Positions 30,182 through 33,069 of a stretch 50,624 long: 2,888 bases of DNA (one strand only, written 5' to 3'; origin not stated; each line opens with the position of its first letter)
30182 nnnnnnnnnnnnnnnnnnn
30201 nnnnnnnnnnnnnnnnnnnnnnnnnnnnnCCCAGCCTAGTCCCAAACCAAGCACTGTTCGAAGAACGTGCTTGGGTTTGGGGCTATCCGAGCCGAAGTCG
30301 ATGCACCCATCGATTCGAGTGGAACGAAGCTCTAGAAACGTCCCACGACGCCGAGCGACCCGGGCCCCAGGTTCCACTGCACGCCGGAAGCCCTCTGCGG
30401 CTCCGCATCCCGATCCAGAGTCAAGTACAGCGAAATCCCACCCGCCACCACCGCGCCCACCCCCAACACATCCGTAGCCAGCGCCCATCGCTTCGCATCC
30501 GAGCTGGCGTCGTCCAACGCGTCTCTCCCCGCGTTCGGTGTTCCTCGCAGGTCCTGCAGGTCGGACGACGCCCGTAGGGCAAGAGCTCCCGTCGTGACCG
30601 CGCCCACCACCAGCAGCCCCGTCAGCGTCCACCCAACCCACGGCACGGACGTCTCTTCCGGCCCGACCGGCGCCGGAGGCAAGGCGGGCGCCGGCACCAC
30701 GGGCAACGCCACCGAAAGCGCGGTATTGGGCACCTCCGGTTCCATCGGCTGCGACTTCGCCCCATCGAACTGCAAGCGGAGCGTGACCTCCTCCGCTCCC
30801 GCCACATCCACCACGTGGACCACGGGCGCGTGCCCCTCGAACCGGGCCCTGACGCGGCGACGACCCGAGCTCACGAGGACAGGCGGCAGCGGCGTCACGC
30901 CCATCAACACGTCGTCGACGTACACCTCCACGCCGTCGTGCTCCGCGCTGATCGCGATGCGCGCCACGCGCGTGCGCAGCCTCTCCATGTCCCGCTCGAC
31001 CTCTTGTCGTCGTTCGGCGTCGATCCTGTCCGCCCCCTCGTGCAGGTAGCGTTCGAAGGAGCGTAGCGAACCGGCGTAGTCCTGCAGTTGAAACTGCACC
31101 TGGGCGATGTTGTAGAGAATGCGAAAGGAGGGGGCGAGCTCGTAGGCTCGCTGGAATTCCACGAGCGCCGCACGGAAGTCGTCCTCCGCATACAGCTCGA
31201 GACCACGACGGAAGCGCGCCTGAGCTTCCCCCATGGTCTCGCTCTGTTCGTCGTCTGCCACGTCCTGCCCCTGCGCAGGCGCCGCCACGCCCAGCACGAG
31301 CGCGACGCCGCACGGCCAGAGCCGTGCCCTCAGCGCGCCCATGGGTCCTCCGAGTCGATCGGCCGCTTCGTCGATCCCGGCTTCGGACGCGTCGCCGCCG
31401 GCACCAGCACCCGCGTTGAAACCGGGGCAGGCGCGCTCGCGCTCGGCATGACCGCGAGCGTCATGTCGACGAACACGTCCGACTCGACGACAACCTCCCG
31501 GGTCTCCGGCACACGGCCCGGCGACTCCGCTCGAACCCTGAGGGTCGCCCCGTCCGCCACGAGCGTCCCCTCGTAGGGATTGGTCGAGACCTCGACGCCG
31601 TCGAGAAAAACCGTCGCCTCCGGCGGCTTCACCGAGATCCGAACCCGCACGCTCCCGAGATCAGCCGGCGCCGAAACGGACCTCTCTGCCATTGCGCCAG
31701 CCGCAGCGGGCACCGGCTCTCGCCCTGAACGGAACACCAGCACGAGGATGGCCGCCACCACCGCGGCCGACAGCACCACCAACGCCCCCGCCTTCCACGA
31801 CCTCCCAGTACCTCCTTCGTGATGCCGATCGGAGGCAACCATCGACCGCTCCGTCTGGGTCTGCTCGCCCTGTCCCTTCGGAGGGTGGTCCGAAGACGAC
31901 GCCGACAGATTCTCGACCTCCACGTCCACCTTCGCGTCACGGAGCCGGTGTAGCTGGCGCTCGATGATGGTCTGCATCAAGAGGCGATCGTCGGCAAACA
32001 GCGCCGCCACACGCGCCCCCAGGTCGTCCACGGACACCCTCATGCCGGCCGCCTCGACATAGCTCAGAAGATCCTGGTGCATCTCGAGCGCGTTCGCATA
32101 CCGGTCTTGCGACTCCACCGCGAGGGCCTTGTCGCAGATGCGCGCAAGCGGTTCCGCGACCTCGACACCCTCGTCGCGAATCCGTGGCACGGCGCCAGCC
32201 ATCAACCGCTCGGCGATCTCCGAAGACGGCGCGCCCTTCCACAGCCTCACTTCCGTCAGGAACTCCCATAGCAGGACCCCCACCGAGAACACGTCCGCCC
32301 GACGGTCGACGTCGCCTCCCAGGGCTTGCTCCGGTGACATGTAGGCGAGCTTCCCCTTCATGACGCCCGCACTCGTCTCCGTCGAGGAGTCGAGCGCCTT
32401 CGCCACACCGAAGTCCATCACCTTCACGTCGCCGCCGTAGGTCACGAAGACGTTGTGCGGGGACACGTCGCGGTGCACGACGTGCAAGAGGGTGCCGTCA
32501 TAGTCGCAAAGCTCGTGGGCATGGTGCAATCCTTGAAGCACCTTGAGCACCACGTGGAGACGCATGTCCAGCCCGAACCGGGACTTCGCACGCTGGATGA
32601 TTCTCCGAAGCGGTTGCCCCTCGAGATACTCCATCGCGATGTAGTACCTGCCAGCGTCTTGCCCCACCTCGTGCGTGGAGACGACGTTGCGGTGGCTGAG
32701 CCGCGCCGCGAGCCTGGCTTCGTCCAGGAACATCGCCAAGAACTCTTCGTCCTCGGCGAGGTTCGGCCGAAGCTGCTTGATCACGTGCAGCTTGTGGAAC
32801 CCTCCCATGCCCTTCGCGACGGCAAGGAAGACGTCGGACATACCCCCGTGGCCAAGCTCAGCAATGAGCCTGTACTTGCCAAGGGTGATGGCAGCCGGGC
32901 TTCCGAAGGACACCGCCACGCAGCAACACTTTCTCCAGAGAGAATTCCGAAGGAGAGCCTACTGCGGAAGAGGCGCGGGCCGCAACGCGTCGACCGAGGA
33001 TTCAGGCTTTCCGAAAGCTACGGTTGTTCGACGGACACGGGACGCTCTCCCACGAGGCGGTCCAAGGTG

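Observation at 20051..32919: Duplicated STK plus TPR/beta-rich membrane partner modules, one extended by an EEP-domain lipoprotein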

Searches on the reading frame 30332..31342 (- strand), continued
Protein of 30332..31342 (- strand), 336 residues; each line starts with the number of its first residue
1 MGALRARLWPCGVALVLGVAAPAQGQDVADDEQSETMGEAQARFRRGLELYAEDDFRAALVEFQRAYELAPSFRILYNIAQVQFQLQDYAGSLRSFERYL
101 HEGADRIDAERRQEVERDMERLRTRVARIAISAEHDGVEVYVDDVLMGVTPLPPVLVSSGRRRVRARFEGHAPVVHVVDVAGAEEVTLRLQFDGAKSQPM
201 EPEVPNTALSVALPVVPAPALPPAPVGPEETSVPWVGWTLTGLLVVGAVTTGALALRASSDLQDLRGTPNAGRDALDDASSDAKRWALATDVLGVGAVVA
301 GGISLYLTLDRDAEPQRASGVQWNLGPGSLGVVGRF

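Call 48: fold_search(model_id=the predicted structure, library=pdb)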
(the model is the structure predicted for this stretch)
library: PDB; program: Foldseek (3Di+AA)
matches with E <= 10: 944; with E <= 0.001: 1
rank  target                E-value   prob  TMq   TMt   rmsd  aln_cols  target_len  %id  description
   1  1na3_A                8.4e-04  1.00  0.23  0.83   1.7        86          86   20  Design of Stable alpha-Helical Arrays from an Idealized TPR Motif (released 2003-06-03)
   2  6vfh_A                1.3e-03  1.00  0.22  0.60   1.8        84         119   21  De novo designed tetrahedral nanoparticle T33_dn10 (released 2020-08-12)
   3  6v8e_B                1.3e-03  1.00  0.22  0.60   1.8        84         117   23  Computationally designed C3-symmetric homotrimer from TPR repeat protein (released 2020-08-12)
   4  8ump_A                1.6e-03  1.00  0.22  0.59   1.7        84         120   20  T33-ml35 - Designed Tetrahedral Protein Cage Using Machine Learning Algorithms (released 2023-11-15)
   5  6v8e_D                1.7e-03  1.00  0.22  0.60   1.7        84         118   20  Computationally designed C3-symmetric homotrimer from TPR repeat protein (released 2020-08-12)
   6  6v8e_A                1.8e-03  1.00  0.23  0.60   4.3        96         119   19  Computationally designed C3-symmetric homotrimer from TPR repeat protein (released 2020-08-12)
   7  6voa_E                2.3e-03  1.00  0.20  0.17  11.1       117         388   20  Cryo-EM structure of the BBSome-ARL6 complex (released 2020-06-24)
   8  6hif_Y                2.5e-03  1.00  0.19  0.68   2.3        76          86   14  Kuenenia stuttgartiensis hydrazine dehydrogenase complex (released 2019-04-17)
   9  6vbv_4                2.8e-03  1.00  0.20  0.17  11.1       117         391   20  Structure of the bovine BBSome:ARL6:GTP complex (released 2020-01-29)
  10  8fia_A                3.1e-03  1.00  0.16  0.03   3.7        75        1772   21  The structure of fly Teneurin self assembly (released 2023-05-03)
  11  1na0_A                3.5e-03  1.00  0.22  0.60   1.7        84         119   20  Design of Stable alpha-Helical Arrays from an Idealized TPR Motif (released 2003-06-03)
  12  6vfj_B                4.9e-03  1.00  0.23  0.60   1.9        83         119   23  De novo designed icosahedral nanoparticle I53_dn5 (released 2020-08-12)
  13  7obi_B                5.8e-03  1.00  0.22  0.51   3.3        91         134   24  Consensus tetratricopeptide repeat protein type RV4 (released 2022-02-23)
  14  2nsm                  6.5e-03  0.99  0.17  0.15   5.9       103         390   16  Crystal structure of the human carboxypeptidase N (Kininase I) catalytic domain (released 2007-04-24)
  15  2vyi_A                7.7e-03  1.00  0.20  0.51   0.7        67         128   30  Crystal Structure of the TPR domain of Human SGT (released 2008-08-12)
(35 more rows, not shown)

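Call 87: search_protein_representatives(alignment_id=A6)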
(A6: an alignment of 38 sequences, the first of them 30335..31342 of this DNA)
Query: 38 sequences, 338 profile positions. Proteins with E-value up to 0.001 (for the whole library): 151433; up to 1e-10: 75858; up to 1e-30: 23329. The best 150 are listed.
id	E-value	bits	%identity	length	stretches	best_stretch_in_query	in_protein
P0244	1.2e-161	554.1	-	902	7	29-338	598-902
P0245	5.5e-154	528.9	-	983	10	26-119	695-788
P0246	1.6e-146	504.3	-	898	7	29-338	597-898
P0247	1.9e-134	464.7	-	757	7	23-191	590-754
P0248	1.2e-133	462.0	-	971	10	31-122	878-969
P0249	1.4e-132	458.5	-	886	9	16-117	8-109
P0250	7.1e-124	429.9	-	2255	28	115-188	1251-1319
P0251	2.8e-109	381.9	-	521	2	21-317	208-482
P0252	2.3e-105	369.0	-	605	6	28-121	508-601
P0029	1.2e-103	363.4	-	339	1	3-338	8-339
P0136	5.0e-103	361.4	-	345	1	4-338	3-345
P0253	5.7e-103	361.2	-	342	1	3-338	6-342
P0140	3.0e-102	358.8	-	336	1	3-338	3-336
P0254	1.5e-101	356.5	-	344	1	9-324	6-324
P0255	4.5e-99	348.3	-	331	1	6-338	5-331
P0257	4.6e-98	345.0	-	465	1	5-338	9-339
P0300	6.3e-91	321.6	-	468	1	4-333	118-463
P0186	1.6e-90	320.2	-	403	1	6-311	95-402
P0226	9.5e-88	311.1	-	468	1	7-338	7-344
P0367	2.0e-87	310.0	-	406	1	5-338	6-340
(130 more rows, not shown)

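Call 88: search_protein_families(library=pfam, proteins=[P0244, P0246, P0247, P0251, P0300, P0257, P0367, P0249], max_evalue=0.0001)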
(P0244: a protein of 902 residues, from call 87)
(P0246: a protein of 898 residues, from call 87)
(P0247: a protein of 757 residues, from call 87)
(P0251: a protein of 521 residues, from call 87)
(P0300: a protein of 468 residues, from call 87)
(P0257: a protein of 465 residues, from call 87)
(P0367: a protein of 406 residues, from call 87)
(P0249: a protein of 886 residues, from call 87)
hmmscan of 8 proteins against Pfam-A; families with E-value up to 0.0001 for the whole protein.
P0244 (902 aa): 12 families
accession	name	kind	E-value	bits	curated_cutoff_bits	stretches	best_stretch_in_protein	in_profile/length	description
PF13432.12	TPR_16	-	1e-42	144.5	32.7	2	514-575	2-64/65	Tetratricopeptide repeat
PF07719.23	TPR_2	-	1.2e-41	137.8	27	0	320-351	2-33/34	Tetratricopeptide repeat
PF00515.34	TPR_1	-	2.6e-31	106.6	27.8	0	417-447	4-34/34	Tetratricopeptide repeat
PF14559.12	TPR_19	-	1.3e-26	93.1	25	1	614-666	1-54/68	Tetratricopeptide repeat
PF13428.12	TPR_14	-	2.2e-25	87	23.5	0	612-645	9-43/44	Tetratricopeptide repeat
PF13181.12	TPR_8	-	4.7e-23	79.8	25.7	0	416-446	3-33/34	Tetratricopeptide repeat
PF13424.12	TPR_12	-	1.2e-20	73.9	30.1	0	416-475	5-73/77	Tetratricopeptide repeat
PF13174.12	TPR_6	-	9.1e-18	64.1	26.3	0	640-666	3-29/33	Tetratricopeptide repeat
PF13414.12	TPR_11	-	2.7e-10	40.2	26.8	0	231-257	1-27/42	TPR repeat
PF12895.13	ANAPC3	-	7.8e-10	39.3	27.2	0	306-377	12-81/82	Anaphase-promoting complex, cyclosome, subunit 3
PF24575.1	TPR_Slam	-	7.3e-09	36.4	35.2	0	395-448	28-81/104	Surface lipoprotein assembly modifier, N-terminal TPR repeats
PF12921.12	ATP13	-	7.2e-08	32.7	26.7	0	624-659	40-75/114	Mitochondrial ATPase expression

P0246 (898 aa): 10 families
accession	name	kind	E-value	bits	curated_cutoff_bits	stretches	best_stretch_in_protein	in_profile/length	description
PF13432.12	TPR_16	-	6.5e-42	142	32.7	5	512-574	1-64/65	Tetratricopeptide repeat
PF07719.23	TPR_2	-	1.9e-40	134.1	27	1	129-161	2-34/34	Tetratricopeptide repeat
PF13428.12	TPR_14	-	8.9e-25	85.1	23.5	0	607-644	5-43/44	Tetratricopeptide repeat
PF00515.34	TPR_1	-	2e-24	84.8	27.8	1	130-161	3-34/34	Tetratricopeptide repeat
PF14559.12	TPR_19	-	2.2e-24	86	25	1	518-576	1-59/68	Tetratricopeptide repeat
PF13181.12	TPR_8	-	1.9e-20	71.7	25.7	0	542-568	2-28/34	Tetratricopeptide repeat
PF13174.12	TPR_6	-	4.4e-14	52.5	26.3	0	544-569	3-28/33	Tetratricopeptide repeat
PF13424.12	TPR_12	-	7.3e-14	52.2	30.1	0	513-569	8-73/77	Tetratricopeptide repeat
PF13414.12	TPR_11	-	2.2e-08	34.1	26.8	0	230-255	1-26/42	TPR repeat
PF03704.23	BTAD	-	8.2e-05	23.4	22.1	0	114-187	48-122/146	Bacterial transcriptional activator domain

P0247 (757 aa): 12 families
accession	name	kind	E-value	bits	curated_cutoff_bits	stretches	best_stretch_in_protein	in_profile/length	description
PF13432.12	TPR_16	-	8.1e-30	103.3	32.7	1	323-380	3-61/65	Tetratricopeptide repeat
PF07719.23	TPR_2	-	4e-27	92.5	27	0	31-59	4-32/34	Tetratricopeptide repeat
PF00515.34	TPR_1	-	2.3e-14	52.9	27.8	0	413-445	2-34/34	Tetratricopeptide repeat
PF13428.12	TPR_14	-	4.2e-14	52.1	23.5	0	64-93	4-33/44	Tetratricopeptide repeat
PF14559.12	TPR_19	-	1.1e-12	48.5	25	1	330-379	4-54/68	Tetratricopeptide repeat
PF13181.12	TPR_8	-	5.6e-10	39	25.7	0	35-59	8-32/34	Tetratricopeptide repeat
PF08308.17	PEGA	-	2.4e-07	31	20.8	1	691-753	4-65/71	PEGA domain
PF13414.12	TPR_11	-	3.3e-07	30.3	26.8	0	329-361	6-39/42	TPR repeat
PF12895.13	ANAPC3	-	8.9e-06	26.3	27.2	0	321-375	27-81/82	Anaphase-promoting complex, cyclosome, subunit 3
PF07219.19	HemY_N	-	2.6e-05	24.7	31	0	314-363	56-104/107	HemY protein N-terminus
PF13174.12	TPR_6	-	2.7e-05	25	26.3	0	353-379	3-29/33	Tetratricopeptide repeat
PF13424.12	TPR_12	-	3.3e-05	24.4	30.1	0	413-443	46-76/77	Tetratricopeptide repeat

P0251 (521 aa): 1 family
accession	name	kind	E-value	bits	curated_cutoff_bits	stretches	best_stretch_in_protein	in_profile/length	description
PF07719.23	TPR_2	-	2.1e-05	24.8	27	0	222-254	1-33/34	Tetratricopeptide repeat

P0300 (468 aa): 0 families

P0257 (465 aa): 2 families
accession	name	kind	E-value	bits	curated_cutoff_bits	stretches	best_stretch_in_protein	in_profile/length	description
PF08308.17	PEGA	-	5.2e-06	26.7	20.8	1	157-194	25-65/71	PEGA domain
PF13620.12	CarboxypepD_reg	-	2.7e-05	24.9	32.3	1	136-194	12-79/82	Carboxypeptidase regulatory-like domain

P0367 (406 aa): 0 families

P0249 (886 aa): 10 families
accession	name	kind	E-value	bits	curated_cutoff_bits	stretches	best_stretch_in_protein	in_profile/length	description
PF13432.12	TPR_16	-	1.3e-33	115.4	32.7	1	340-399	1-61/65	Tetratricopeptide repeat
PF07719.23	TPR_2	-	4.7e-31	104.7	27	0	146-177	1-32/34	Tetratricopeptide repeat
PF14559.12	TPR_19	-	9.1e-28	96.8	25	2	253-306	3-57/68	Tetratricopeptide repeat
PF00515.34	TPR_1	-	1.8e-18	66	27.8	1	336-368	1-33/34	Tetratricopeptide repeat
PF13428.12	TPR_14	-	9.2e-18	63.4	23.5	0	253-282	13-43/44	Tetratricopeptide repeat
PF13424.12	TPR_12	-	4e-17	62.6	30.1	0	336-397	3-73/77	Tetratricopeptide repeat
PF12895.13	ANAPC3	-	3.4e-12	46.9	27.2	0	33-85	29-81/82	Anaphase-promoting complex, cyclosome, subunit 3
PF13181.12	TPR_8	-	3.6e-12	45.9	25.7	0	545-572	1-28/34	Tetratricopeptide repeat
PF13174.12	TPR_6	-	3.9e-09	37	26.3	0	276-303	2-29/33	Tetratricopeptide repeat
PF23914.1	TPR_CcmH_CycH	-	6.5e-05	23.3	42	0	770-847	21-101/158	Cytochrome c-type biogenesis protein H TPR domain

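Call 90: search_protein_families(library=padloc, proteins=[window:30335-31342:-], max_evalue=0.001)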
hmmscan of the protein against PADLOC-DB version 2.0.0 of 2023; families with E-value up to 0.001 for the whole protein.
window:30335-31342:- (336 aa): 0 families

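Call 100: list_cluster_members(proteins=[P0036, P0017, P0087])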
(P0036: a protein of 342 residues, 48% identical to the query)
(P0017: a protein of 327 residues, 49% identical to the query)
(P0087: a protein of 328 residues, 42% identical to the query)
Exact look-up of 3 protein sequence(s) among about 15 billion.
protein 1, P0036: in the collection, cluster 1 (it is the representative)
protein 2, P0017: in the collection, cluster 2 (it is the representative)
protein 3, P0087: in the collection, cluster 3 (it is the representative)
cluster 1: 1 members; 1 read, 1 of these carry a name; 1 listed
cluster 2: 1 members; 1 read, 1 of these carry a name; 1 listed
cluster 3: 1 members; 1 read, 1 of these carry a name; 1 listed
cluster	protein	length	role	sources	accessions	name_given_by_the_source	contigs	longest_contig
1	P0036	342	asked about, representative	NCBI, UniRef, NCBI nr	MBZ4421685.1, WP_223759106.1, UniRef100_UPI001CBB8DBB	PEGA domain-containing protein [Myxococcus sp. RHSTA-1-4] | PEGA domain-containing protein n=1 Tax=Myxococcus sp. RHSTA-1-4 TaxID=2874601 ...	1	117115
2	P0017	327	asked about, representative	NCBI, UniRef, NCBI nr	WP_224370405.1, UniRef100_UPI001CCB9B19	PEGA domain-containing protein [Hyalangium versicolor] | PEGA domain-containing protein n=1 Tax=Hyalangium versicolor TaxID=2861190 ...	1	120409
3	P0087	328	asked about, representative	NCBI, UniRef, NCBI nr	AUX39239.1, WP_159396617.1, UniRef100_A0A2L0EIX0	hypothetical protein SOCE26_006230 [Sorangium cellulosum] | Uncharacterized protein n=1 Tax=Sorangium cellulosum TaxID=56 RepID=A0A2L0EIX0_SORCE | hypothetical protein [Sorangium cellulosum]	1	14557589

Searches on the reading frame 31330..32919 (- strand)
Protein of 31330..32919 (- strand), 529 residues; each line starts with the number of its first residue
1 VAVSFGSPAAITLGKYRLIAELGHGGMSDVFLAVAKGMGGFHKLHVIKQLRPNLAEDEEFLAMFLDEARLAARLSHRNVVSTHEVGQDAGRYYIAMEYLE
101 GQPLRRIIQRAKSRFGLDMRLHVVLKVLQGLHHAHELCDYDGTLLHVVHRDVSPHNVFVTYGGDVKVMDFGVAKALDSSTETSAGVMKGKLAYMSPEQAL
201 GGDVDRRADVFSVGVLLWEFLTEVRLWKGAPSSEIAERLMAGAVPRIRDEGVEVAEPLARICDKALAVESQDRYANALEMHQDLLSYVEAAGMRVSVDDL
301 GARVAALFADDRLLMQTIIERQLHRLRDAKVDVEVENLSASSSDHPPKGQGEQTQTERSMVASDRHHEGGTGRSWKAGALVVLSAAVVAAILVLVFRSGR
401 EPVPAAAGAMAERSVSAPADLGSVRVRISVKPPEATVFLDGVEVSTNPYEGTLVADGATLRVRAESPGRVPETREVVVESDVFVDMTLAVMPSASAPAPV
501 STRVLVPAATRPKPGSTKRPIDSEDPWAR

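Call 8: search_protein_families(library=pfam, proteins=[window:31330-32919:-], max_evalue=0.1)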
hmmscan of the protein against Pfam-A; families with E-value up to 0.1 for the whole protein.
window:31330-32919:- (529 aa): 5 families
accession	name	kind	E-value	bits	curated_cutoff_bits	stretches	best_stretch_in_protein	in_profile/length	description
PF00069.31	Pkinase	-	2.1e-36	126.1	31.7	1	16-275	1-253/263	Protein kinase domain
PF07714.23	PK_Tyr_Ser-Thr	-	3.2e-30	105.7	23.1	1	18-244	3-222/258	Protein tyrosine and serine/threonine kinase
PF17667.7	Pkinase_fungal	-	0.032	13.4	24.1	1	146-203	307-369/387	Fungal protein kinase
PF03109.22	ABC1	-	0.041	13.5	22.9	1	92-181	143-222/244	ABC1 atypical kinase-like domain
PF01636.29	APH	-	0.07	13.3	23.2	0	65-110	38-86/239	Phosphotransferase enzyme family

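Call 18: search_protein_families(library=ncbifam, proteins=[window:31330-32919:-], max_evalue=0.01)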
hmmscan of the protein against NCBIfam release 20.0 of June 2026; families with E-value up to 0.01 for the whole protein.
window:31330-32919:- (529 aa): 15 families
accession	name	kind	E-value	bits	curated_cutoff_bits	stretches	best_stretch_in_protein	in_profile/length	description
NF033483.0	PknB_PASTA_kin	equivalog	5.9e-73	246.8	450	1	14-463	7-425/563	Stk1 family PASTA domain-containing Ser/Thr kinase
NF052427.1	StpK7MSMEG_1200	equivalog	7.3e-39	133.7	900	1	11-291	4-272/601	serine/threonine protein kinase StpK7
NF047741.1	antiphage_MADS6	equivalog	3.2e-38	131.7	460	2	101-291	282-464/612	methylation-associated defense system protein kinase MAD6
NF009651.0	PRK13184.1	equivalog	3.1e-28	98.2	839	1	14-290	2-293/932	serine/threonine-protein kinase PknD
TIGR03903.1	TOMM_kin_cyc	equivalog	6.3e-21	74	705.75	1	46-281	7-241/1267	TOMM system kinase/cyclase fusion protein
NF053615.1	SerThrKinAfsKStmc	equivalog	5.5e-15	55.1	1300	1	13-356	12-329/809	protein serine/threonine kinase AfsK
NF038150.1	lanthi_synth_IV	equivalog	1.5e-14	53.3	650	1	14-281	189-450/851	class IV lanthionine synthetase LanL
NF033442.0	BREX_PglW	equivalog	1.3e-11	43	990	1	66-289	259-487/1391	BREX system serine/threonine kinase PglW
NF038151.1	lanthi_synth_III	equivalog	5.3e-09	35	575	1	66-208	272-414/833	class III lanthionine synthetase LanKC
NF043056.1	T4SS_LegK1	equivalog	1.6e-07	30.3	550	1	88-217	150-280/516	Dot/Icm T4SS effector kinase LegK1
NF011463.0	PRK14879.1-4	equivalog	1.2e-05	24.9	188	1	20-181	21-167/237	Kae1-associated kinase Bud32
TIGR03724.2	arch_bud32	equivalog_domain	0.00013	21.6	125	1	66-181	42-139/193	KEOPS complex kinase/ATPase Bud32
NF011460.0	PRK14879.1-1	equivalog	0.00084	18.5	199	1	85-177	79-161/232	Kae1-associated kinase Bud32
NF011464.0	PRK14879.1-7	equivalog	0.0019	18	246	1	66-182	55-157/221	Kae1-associated kinase Bud32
NF011462.0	PRK14879.1-3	equivalog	0.0043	16.8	174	0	67-174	44-129/192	Kae1-associated kinase Bud32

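Call 90: search_protein_families(library=padloc, proteins=[window:31333-32919:-], max_evalue=0.001)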
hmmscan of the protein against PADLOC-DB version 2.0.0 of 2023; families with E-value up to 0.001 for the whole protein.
window:31333-32919:- (529 aa): 32 families (the best 25 are shown)
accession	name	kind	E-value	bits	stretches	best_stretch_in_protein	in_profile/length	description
PDLC04042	PD-T4-6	-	1.4e-66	223.2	1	11-290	6-275/292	-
PDLC04061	PD-T4-6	-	2.4e-65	220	1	11-398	13-380/510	-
PDLC04060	PD-T4-6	-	9.7e-64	214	1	12-301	6-283/486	-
PDLC04053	PD-T4-6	-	2e-61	206.1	1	12-293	7-277/311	-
PDLC04047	PD-T4-6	-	3.1e-59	198.7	1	12-291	8-276/327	-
PDLC04043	PD-T4-6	-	5.6e-58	195.1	1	5-499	6-396/452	-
PDLC04138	mad6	-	9.9e-56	187.9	1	11-275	48-302/659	mads_6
PDLC04057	PD-T4-6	-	1.1e-54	184.1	1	13-288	7-271/443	-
PDLC04048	PD-T4-6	-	1.9e-54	183.4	1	12-289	8-274/354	-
PDLC04054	PD-T4-6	-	3.4e-54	182.6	1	8-284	5-270/347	-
PDLC04052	PD-T4-6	-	3.6e-54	182.8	1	14-482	9-431/496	-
PDLC04064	PD-T4-6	-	9.7e-51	170.8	1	13-300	19-292/369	-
PDLC04040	PD-T4-6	-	3.8e-49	165.9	1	22-464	2-415/547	-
PDLC04039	PD-T4-6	-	3.7e-48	162.7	1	9-280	9-268/458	-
PDLC04041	PD-T4-6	-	2.7e-46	156.7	1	12-294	26-300/443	-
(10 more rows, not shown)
